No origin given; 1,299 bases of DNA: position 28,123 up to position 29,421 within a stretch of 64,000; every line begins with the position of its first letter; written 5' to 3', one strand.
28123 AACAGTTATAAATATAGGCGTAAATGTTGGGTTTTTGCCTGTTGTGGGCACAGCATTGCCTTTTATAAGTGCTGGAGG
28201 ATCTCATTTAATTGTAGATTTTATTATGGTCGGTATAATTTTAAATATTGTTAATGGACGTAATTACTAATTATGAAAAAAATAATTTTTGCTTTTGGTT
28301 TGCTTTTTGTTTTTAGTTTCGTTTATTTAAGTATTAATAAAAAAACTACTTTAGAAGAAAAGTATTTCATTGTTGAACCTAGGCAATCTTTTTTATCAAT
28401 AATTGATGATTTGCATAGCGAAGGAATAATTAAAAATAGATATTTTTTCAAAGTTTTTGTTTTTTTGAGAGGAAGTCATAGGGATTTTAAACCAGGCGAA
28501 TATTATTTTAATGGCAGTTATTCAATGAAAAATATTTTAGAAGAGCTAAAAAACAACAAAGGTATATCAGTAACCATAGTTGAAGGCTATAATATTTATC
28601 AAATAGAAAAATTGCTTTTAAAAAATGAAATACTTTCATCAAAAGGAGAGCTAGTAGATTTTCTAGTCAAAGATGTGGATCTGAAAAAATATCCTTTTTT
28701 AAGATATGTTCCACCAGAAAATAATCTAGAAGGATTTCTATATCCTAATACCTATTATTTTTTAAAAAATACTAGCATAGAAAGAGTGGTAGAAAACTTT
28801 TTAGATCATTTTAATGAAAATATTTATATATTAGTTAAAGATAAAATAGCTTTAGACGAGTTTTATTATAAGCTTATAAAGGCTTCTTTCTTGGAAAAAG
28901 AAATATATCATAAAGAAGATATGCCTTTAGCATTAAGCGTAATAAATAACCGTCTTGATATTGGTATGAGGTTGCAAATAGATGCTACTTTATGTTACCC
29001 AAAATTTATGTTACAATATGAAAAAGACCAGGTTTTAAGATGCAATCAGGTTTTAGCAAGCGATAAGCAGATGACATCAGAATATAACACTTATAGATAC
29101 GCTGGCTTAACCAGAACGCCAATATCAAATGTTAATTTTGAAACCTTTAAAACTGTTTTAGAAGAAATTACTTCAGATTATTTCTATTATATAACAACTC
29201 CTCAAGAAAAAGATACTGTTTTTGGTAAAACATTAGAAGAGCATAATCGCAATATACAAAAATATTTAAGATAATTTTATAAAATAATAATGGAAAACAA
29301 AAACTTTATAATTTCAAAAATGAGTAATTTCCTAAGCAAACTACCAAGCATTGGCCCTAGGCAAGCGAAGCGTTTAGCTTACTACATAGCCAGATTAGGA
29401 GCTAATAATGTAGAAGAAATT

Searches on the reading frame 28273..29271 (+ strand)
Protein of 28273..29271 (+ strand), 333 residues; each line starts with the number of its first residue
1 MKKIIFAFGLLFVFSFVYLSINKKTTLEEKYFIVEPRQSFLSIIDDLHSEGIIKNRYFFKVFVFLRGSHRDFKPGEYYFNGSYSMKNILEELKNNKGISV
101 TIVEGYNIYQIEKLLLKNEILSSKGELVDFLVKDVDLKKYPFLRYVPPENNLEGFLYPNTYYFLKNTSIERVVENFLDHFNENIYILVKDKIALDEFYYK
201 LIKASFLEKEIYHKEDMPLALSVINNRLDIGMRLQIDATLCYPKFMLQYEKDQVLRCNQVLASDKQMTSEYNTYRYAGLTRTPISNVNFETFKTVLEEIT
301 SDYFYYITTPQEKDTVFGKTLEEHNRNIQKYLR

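Call 77: search_protein_families(library=pfam, max_evalue=0.00001, proteins=[window:28273-29271:+])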
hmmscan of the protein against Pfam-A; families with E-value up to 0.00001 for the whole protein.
seq(333 aa): 1 family
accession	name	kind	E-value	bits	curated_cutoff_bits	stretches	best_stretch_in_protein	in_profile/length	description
PF02618.21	YceG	-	2.8e-59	201.3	32.4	1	34-330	3-275/275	YceG-like family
